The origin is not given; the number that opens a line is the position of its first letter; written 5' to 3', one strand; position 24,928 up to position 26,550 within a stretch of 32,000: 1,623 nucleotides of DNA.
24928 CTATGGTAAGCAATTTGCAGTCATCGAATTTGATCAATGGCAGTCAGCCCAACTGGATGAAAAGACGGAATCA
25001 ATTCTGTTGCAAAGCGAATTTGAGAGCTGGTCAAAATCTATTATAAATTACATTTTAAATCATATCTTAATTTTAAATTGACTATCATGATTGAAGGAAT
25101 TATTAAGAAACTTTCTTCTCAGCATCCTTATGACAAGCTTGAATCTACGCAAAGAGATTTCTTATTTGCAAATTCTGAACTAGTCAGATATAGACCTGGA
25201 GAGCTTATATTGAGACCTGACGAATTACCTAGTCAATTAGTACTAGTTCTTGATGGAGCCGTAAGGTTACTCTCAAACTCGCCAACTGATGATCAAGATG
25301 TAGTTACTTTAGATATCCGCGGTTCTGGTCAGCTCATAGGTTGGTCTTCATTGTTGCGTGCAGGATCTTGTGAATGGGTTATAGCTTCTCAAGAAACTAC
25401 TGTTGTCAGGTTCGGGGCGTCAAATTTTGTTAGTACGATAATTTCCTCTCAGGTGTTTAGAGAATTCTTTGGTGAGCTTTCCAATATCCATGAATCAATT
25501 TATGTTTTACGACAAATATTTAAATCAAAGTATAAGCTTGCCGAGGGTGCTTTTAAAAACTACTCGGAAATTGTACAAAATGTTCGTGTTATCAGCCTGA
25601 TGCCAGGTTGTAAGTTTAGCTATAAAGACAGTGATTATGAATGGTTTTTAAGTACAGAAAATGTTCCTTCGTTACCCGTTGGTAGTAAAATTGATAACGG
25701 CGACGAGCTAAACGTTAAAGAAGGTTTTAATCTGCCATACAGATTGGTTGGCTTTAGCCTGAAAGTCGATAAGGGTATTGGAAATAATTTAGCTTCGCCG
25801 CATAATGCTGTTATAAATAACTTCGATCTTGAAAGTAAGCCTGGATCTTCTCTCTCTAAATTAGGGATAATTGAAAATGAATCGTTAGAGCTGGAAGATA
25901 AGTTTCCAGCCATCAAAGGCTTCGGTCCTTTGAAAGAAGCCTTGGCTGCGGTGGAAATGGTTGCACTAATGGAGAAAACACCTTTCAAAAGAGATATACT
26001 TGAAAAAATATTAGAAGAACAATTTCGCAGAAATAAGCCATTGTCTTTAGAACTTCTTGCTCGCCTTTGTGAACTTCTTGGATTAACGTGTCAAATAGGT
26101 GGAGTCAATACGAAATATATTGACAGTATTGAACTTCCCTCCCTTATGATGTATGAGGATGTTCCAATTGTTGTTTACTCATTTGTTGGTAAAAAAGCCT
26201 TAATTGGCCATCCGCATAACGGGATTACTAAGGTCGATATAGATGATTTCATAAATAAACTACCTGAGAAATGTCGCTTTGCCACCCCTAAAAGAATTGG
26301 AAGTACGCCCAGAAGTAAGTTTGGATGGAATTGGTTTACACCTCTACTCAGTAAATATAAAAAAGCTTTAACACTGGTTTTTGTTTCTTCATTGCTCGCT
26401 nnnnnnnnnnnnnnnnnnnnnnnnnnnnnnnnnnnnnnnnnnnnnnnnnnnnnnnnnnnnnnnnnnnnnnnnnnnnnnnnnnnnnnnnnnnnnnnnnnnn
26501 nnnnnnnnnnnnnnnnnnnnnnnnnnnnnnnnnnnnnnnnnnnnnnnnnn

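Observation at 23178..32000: Island-borne export plus surface-protein cassette: HlyD / parvulin-like / cNMP-C39like-ABC facing GT4 -> Ca-binding-repeat protein, with a TPR neighbour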

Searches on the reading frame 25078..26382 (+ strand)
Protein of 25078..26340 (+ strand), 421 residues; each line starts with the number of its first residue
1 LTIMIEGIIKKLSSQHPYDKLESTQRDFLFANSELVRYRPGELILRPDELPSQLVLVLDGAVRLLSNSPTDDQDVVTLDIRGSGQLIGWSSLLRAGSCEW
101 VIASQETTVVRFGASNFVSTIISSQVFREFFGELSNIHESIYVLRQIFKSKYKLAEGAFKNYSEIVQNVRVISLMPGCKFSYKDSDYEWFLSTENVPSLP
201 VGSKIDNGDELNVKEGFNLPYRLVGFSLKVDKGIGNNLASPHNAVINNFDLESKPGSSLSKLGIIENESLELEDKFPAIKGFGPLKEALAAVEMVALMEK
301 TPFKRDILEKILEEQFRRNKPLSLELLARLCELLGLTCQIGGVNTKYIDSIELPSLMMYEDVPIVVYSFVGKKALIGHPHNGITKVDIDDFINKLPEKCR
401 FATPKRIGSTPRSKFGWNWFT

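Call 37: find_homologous_proteins(query=window:25078-26340:+)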
Query window:25078-26340:+ (421 aa): 14 proteins with E <= 0.001 among 7322 candidates.
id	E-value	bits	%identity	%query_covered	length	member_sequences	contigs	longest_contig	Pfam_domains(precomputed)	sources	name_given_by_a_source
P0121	7.7e-124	432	86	54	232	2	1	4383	-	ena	-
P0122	3.3e-95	337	41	98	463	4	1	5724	PF00027.36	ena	-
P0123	3.7e-91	324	42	84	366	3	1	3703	PF00027.36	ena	-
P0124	1.0e-87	313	39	98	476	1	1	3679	PF00027.36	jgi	jgi:hypothetical protein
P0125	4.3e-87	311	40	99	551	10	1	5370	PF00027.36,PF00664.29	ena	-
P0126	1.3e-82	296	40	99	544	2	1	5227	PF00027.36,PF00664.29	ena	-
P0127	1.7e-81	292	37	99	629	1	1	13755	PF00027.36,PF00664.29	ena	-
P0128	1.7e-71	259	41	69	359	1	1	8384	-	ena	-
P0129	2.2e-69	252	36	98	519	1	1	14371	PF00027.36,PF00664.29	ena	-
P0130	5.0e-55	205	37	72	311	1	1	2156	PF00027.36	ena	-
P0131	8.5e-47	178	52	35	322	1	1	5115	PF00664.29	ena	-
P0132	1.0e-40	158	51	35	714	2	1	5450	PF00005.34,PF02463.26,PF00664.29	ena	-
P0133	4.3e-36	143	36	52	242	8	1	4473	PF00027.36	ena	-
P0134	1.6e-7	49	54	11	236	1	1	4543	PF00664.29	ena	-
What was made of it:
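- Tried and rejected: Word-indexed search with the exporter's N-terminal 421 aa: returned mostly fragments (call 37).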

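Call 75: predict_structure(alignment_id=A6)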
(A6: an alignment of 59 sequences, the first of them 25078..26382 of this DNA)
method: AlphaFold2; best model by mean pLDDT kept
length: 435 residues; sequences in the alignment: 59
mean_pLDDT: 86.8   pTM: 0.57
mean pLDDT of the five models: 86.8, 86.1, 85.9, 85.4, 84.5
residues with pLDDT >= 90: 317; 70-90: 54; 50-70: 27; < 50: 37
segments of 3 or more residues with pLDDT < 50: 233-265, 415-417
pLDDT, mean of each block of 10 residues (from residue 1): 89 96 98 97 96 98 91 87 97 97 98 98 97 97 90 66 87 97 94 97 97 94 91 41 30 35 46 85 94 96 95 95 97 95 95 95 96 96 96 97 83 51 70 74
secondary structure, 60 per line:
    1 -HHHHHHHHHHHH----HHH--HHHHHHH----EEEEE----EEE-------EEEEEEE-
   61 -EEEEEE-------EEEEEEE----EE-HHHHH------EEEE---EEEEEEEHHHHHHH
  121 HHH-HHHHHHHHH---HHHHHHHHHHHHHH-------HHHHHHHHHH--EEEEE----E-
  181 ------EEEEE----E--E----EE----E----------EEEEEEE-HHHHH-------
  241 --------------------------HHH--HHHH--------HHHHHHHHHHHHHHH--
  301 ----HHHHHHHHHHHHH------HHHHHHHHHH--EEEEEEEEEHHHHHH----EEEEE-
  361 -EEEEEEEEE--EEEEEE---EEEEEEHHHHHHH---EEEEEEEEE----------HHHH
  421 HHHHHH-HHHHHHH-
elements in order: H2-13 H23-29 E34-38 E43-45 E53-59 E62-67 E75-81 H89-93 E100-103 E107-113 H114-123 H125-133 H137-150 H158-167 E170-174 E187-191 E221-227 H229-233 H272-275 H284-298 H305-317 H324-333 E336-344 H345-350 E355-359 E362-370 E373-378 E382-387 H388-394 E398-406 H417-426 H428-434
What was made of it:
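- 25078..28041 (+): HlyB-family ABC exporter (987 aa from TTG, 984 aa from ATG at 25087). N-terminal extension: cNMP-binding domain (about aa 15-150), second small beta domain (aa 170-230), disordered linker (aa 233-265), degenerate C39-like domain (about aa 272-410). Then the transmembrane domain (aa 432-699) and the nucleotide-binding domain (aa 767-915). AF2 model of aa 1-435 has pLDDT 86.8 (call 75).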

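Call 80: fold_search(model_id=the predicted structure, library=pdb)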
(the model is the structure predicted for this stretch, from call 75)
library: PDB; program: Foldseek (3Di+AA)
matches with E <= 10: 1230; with E <= 0.001: 613
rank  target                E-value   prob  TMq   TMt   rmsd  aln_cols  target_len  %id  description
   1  7lv3_B                1.7e-09  1.00  0.20  0.15  25.9       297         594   12  Crystal structure of human protein kinase G (PKG) R-C complex in inhibited state (released 2022-08-24)
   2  7lv3_A                2.2e-09  1.00  0.20  0.15  25.3       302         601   14  Crystal structure of human protein kinase G (PKG) R-C complex in inhibited state (released 2022-08-24)
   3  5kbf_A                3.3e-09  1.00  0.25  0.38  12.2       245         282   12  cAMP bound PfPKA-R (141-441) (released 2016-10-12)
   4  3shr_A                6.6e-09  1.00  0.22  0.33  18.5       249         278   14  Crystal Structure of cGMP-dependent Protein Kinase Reveals Novel Site of Interchain Communication (released 2011-09-21)
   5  5j3u                  6.9e-09  1.00  0.26  0.41  14.0       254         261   12  Co-crystal structure of the regulatory domain of Toxoplasma gondii PKA with cAMP (released 2016-04-20)
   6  4z07_A                6.9e-09  1.00  0.22  0.35  17.4       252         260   14  Co-crystal structure of the tandem CNB (CNB-A/B) domains of human PKG I beta with cGMP (released 2016-04-13)
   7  4z07_C                6.9e-09  1.00  0.21  0.33  17.6       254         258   14  Co-crystal structure of the tandem CNB (CNB-A/B) domains of human PKG I beta with cGMP (released 2016-04-13)
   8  8u73_A                9.7e-09  1.00  0.27  0.13   7.5       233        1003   14  R399A sea urchin SLC9C1 pH 8 in Na+ (released 2025-03-26)
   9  3of1                  1.2e-08  1.00  0.27  0.45  10.7       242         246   13  Crystal Structure of Bcy1, the Yeast Regulatory Subunit of PKA (released 2010-12-01)
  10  1rgs                  1.2e-08  1.00  0.26  0.41  14.2       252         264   11  REGULATORY SUBUNIT OF CAMP DEPENDENT PROTEIN KINASE (released 1996-12-07)
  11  8otq_A                1.4e-08  1.00  0.28  0.13   7.5       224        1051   14  Cryo-EM structure of Strongylocentrotus purpuratus sperm-specific Na+/H+ exchanger SLC9C1 in GDN (released 2023-11-01)
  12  6rsx                  1.9e-08  1.00  0.23  0.37  13.4       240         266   12  Regulatory Subunit of cAMP-dependant Protein Kinase A from Euglena gracilis at 1.6 A resolution (released 2020-10-28)
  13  5dyl                  2.0e-08  1.00  0.22  0.12  23.9       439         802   12  Crystal structure of the cGMP-dependent protein kinase PKG from Plasmodium Vivax - Apo form (released 2015-11-04)
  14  8pd9                  2.5e-08  1.00  0.30  0.15   7.4       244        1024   15  cAMP-bound SpSLC9C1 in lipid nanodiscs, protomer state 1 (released 2023-11-08)
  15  8pd8_A                3.0e-08  1.00  0.29  0.15   7.4       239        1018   15  cAMP-bound SpSLC9C1 in lipid nanodiscs, dimer (released 2023-11-08)
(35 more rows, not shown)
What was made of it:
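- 25078..28041 (+): Foldseek best hits are tandem cNMP-binding proteins (call 80).
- On Cyclic-nucleotide-binding domain (PF00027): Foldseek hits PKG and PKA-R cNMP-binding domains at E about 2e-9 (call 80).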

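Call 81: search_solved_structures(query=A6, max_evalue=1e-60, show_alignments=1)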
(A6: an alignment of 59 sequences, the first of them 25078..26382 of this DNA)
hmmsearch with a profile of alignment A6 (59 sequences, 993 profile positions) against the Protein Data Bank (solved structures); distinct sequences matched with E-value up to 1e-60: 216 (the best 60 are shown).
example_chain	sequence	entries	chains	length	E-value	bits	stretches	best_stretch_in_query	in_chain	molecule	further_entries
7sgr_J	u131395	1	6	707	2.4e-177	595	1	343-992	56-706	Alpha-hemolysin translocation ATP-binding protein HlyB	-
8dck_A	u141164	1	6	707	1.8e-176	592.1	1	343-992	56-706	Alpha-hemolysin translocation ATP-binding protein HlyB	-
9oe1_A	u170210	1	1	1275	2.1e-151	509.1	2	558-991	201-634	ATP-binding cassette, sub-family B (MDR/TAP), member 4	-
9ody_A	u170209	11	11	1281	2.1e-151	509.1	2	558-991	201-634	ATP-binding cassette, sub-family B (MDR/TAP), member 4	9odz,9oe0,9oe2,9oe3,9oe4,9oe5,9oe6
7niu_A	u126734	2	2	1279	8.6e-148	497.1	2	567-992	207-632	Isoform 2 of Phosphatidylcholine translocator ABCB4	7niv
9nfi_A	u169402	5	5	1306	2.7e-147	495.5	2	517-991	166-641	Permeability Glycoprotein (P-gp)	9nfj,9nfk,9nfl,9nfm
8zpx_B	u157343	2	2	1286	2e-146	492.7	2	672-992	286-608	ABC transporter B family member 1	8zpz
9juj_A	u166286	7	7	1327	2.2e-146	492.5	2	672-992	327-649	ABC transporter B family member 1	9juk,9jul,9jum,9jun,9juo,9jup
6s7p_A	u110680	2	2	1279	4.7e-146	491.4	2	567-992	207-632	Phosphatidylcholine translocator ABCB4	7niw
8zq4_B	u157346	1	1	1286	6.1e-145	487.7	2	672-992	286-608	ABC transporter B family member 1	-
8gmg_A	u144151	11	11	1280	2.3e-144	485.8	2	524-991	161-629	ATP-dependent translocase ABCB1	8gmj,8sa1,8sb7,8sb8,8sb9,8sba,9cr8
6qex_A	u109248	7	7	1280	2.4e-144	485.7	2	524-991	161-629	Multidrug resistance protein 1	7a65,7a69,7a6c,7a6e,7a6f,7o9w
8woi_A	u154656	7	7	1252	3.2e-144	485.3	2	573-991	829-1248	ABC transporter B family member 19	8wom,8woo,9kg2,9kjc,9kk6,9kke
8sa0_A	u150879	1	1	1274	3.8e-144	485.1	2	524-991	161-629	ATP-dependent translocase ABCB1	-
8y6h_A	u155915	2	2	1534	4.1e-144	485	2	524-991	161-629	ATP-dependent translocase ABCB1,mNeonGreen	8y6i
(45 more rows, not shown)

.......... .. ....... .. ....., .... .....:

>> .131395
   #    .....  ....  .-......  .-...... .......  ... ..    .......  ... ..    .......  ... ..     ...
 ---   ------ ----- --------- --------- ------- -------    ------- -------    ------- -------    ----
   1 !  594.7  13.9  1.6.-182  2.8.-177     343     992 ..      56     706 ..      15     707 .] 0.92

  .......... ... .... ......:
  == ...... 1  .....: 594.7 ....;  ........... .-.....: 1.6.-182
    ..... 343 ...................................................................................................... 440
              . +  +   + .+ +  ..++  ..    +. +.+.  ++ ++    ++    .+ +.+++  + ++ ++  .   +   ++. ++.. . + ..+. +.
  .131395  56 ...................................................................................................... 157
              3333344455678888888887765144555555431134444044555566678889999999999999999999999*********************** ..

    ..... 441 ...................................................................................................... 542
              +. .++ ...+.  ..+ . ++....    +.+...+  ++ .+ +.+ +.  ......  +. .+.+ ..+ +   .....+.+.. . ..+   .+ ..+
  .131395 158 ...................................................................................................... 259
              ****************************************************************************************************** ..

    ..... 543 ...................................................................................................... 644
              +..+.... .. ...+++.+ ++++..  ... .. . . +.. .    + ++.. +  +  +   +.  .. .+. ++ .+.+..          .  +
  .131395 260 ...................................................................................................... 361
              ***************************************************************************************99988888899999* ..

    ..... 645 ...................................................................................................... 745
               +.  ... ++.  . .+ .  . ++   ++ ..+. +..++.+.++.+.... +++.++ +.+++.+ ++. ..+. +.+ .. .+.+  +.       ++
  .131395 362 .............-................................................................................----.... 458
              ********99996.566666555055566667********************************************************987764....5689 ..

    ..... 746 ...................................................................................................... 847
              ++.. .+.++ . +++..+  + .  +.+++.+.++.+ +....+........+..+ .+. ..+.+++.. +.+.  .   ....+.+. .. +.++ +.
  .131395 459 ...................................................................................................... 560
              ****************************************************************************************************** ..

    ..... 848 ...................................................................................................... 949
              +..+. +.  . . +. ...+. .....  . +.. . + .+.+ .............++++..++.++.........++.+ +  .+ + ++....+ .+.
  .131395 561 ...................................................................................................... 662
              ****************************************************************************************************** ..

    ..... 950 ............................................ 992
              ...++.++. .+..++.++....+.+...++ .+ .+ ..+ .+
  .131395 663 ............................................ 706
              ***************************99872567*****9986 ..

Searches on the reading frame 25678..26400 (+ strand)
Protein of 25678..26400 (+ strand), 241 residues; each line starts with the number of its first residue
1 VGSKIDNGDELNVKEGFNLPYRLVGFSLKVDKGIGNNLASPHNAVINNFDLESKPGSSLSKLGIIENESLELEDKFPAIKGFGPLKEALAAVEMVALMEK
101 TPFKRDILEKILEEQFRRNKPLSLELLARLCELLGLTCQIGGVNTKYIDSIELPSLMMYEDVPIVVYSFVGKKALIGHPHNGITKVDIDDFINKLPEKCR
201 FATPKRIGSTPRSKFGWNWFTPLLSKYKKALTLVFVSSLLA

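Call 6: search_protein_families(library=pfam, proteins=[window:25678-26400:+], max_evalue=10)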
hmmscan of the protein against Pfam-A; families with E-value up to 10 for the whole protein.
window:25678-26400:+ (241 aa): 1 family
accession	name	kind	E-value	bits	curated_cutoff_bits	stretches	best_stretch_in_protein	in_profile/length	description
PF03412.21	Peptidase_C39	-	0.0044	17.3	22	1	89-193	15-119/133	Peptidase C39 family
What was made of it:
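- On Peptidase C39 (active bacteriocin-processing domain): 17.3 bits against a cutoff of 22 (call 6).
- Checked: Peptidase_C39 scores 17.3 bits, below its cutoff of 22 (call 6).
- Peptidase_C39 is sub-threshold at 17.3 bits (call 6).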

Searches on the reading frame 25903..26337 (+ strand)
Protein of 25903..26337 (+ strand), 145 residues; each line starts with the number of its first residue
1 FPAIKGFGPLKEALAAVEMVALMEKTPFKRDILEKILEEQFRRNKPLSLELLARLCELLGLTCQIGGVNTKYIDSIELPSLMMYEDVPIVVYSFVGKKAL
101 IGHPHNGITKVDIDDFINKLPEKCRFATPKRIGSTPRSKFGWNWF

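Call 43: search_solved_structures(query=A5, max_evalue=10, show_alignments=4)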
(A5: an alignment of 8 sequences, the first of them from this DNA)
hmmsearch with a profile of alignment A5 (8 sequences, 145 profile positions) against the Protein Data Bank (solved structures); distinct sequences matched with E-value up to 10: 7.
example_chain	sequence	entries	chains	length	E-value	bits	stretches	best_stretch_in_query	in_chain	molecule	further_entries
2kt0_A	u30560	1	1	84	0.45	13.8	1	35-63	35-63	Homeobox protein NANOG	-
3hc8_A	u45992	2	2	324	0.45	13.8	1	43-120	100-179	cGMP-specific 3',5'-cyclic phosphodiesterase,cAMP-specific 3',5'-cyclic phosphodiesterase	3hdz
2chm_A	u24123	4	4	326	0.46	13.8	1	43-120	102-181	CGMP-SPECIFIC 3', 5'-CYCLIC PHOSPHODIESTERASE, CAMP-SPECIFIC 3', 5'-CYCLIC PHOSPHODIESTERA | cGMP-specific 3',5'-cyclic phosphodiesterase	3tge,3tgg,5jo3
4rbo_A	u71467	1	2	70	0.51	13.6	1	36-63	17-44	Putative homeobox protein NANOGP8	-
1t9s_A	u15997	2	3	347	0.52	13.6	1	43-120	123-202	cGMP-specific 3',5'-cyclic phosphodiesterase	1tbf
1xoz_A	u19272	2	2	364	0.57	13.5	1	43-120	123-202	cGMP-specific 3',5'-cyclic phosphodiesterase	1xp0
7n87_A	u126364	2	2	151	1.1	12.6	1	88-117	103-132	ABC-type bacteriocin transporter | Peptidase C39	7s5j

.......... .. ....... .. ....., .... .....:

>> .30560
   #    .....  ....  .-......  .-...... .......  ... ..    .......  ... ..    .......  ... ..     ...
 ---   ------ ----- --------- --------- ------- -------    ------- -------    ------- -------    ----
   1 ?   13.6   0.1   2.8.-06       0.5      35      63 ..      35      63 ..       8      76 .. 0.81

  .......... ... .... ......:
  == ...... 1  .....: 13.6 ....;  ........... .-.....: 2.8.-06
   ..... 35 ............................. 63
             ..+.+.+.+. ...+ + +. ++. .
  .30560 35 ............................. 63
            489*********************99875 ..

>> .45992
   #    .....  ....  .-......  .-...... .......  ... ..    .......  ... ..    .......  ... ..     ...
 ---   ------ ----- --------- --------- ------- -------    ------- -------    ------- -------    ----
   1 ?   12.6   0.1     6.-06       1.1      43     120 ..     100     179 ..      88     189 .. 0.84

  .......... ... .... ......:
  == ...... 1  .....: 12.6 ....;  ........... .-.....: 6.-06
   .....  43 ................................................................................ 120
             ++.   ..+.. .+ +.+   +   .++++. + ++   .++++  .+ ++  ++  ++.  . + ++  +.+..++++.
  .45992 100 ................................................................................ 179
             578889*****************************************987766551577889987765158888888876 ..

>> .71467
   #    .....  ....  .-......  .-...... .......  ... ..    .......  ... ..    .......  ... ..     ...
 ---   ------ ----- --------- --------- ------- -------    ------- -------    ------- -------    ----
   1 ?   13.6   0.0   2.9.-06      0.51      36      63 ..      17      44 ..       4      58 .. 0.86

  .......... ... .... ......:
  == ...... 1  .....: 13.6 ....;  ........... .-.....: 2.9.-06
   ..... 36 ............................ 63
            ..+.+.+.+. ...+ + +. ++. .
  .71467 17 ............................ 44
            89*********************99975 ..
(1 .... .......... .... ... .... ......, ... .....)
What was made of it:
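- On Peptidase C39 (active bacteriocin-processing domain): The 8-sequence profile against the PDB gives only E = 1.1 (call 43).
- Checked: An 8-sequence profile of that block finds nothing significant in the PDB (call 43).
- Tried and rejected: 8-sequence profile of the C39-like block against the PDB: nothing significant (call 43).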
